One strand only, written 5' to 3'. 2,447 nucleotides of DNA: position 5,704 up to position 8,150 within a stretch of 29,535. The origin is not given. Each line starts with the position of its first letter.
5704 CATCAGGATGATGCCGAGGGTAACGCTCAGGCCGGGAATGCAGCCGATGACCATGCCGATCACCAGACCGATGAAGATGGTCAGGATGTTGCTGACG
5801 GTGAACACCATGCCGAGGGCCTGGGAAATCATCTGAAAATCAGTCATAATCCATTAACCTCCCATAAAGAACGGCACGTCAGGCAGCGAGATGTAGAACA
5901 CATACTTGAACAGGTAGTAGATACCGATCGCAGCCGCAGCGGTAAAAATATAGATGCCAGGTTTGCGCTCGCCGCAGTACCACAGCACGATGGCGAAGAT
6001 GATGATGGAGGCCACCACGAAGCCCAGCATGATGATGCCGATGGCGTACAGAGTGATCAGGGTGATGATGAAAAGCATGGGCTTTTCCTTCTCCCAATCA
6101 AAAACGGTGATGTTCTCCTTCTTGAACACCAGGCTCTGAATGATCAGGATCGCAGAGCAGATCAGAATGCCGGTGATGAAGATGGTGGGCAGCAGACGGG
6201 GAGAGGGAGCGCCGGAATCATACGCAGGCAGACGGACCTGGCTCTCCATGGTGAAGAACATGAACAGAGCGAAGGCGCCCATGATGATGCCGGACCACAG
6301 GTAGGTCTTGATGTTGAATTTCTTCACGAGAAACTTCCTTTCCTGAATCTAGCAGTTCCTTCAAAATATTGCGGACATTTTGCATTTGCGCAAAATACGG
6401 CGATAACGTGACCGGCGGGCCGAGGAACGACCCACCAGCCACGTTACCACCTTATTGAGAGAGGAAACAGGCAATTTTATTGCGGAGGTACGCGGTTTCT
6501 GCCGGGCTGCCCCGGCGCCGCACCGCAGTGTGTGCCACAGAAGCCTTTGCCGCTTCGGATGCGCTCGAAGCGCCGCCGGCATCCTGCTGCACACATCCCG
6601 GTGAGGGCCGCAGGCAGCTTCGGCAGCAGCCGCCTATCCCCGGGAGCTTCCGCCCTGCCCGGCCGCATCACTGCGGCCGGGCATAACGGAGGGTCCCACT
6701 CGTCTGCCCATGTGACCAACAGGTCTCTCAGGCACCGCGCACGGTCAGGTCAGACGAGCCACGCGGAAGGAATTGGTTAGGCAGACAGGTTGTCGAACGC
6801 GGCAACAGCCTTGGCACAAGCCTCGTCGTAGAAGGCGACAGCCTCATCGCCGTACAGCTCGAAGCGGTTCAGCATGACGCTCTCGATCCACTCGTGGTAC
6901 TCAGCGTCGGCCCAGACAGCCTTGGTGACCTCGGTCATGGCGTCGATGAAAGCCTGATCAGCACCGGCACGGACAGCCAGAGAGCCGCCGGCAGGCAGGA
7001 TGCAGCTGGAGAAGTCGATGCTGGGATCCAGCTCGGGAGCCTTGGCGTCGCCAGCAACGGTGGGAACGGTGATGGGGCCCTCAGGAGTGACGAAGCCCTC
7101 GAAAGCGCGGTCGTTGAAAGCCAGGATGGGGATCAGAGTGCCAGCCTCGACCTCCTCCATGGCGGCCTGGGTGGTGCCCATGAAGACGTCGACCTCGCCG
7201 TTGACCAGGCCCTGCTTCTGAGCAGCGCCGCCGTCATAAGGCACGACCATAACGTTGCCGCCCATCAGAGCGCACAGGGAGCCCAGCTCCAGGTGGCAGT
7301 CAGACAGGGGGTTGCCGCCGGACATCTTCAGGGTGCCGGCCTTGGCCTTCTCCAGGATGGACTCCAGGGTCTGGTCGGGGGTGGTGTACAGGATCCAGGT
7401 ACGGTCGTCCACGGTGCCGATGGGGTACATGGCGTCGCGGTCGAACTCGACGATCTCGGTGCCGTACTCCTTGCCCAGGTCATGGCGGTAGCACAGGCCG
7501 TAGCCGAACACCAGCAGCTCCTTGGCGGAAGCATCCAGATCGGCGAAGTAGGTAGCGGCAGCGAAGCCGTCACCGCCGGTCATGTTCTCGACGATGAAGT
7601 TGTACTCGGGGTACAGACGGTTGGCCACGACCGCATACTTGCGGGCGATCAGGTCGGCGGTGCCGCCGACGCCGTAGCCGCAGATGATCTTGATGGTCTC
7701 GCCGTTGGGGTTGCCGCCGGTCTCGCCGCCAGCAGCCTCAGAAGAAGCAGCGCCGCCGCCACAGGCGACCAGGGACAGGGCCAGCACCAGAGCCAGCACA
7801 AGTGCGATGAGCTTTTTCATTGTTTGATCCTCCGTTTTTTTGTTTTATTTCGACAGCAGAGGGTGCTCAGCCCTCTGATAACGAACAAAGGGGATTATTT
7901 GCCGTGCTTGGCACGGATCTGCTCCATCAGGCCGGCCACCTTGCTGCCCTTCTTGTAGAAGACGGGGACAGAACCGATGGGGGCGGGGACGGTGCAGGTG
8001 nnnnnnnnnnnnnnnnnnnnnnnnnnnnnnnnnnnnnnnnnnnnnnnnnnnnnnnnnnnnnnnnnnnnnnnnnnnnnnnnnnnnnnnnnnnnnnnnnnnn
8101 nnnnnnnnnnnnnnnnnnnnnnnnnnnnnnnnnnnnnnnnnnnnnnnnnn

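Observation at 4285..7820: Tripartite tricarboxylate transporter embedded in a sulfoglycolysis operon: candidate sulfosugar (SQ / SQ-glycerol) TTT importer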

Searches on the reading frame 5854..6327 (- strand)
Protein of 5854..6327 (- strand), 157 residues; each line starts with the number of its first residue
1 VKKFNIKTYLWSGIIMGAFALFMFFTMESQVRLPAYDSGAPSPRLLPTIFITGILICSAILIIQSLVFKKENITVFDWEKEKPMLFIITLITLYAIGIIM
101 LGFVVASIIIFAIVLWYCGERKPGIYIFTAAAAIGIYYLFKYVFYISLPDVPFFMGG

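Call 3: search_protein_families(library=pfam, proteins=[window:5854-6327:-])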
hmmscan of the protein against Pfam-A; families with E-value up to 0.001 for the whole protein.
window:5854-6327:- (157 aa): 1 family
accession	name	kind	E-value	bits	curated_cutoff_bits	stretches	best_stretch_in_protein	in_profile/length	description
PF07331.16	TctB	-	6.8e-17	62.4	29.1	1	11-149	2-137/137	Tripartite tricarboxylate transporter TctB family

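Call 4: search_protein_families(library=ncbifam, proteins=[window:5854-6327:-])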
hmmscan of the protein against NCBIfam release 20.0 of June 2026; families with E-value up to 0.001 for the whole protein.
window:5854-6327:- (157 aa): 0 families

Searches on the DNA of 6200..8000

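Call 29: search_rna_families(source=window, start=6200, end=8000, threshold=evalue, max_evalue=1)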
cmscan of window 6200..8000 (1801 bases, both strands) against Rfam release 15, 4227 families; matches with E-value up to 1: 3.
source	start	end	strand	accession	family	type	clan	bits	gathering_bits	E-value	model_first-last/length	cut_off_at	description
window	6404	6470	-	RF01811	PtaRNA1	Gene; antitoxin;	-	20.4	47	0.44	1-72/72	no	Plasmid transferred anti-sense RNA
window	6588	6685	-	RF01383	GRIK4_3p_UTR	Gene;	-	19.5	38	0.61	1-94/94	no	GRIK4 3 prime UTR element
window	6641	6698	-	RF04141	MIR8622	Gene; miRNA;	-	19.4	197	0.92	1-212/212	no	MIR8622 microRNA precursor family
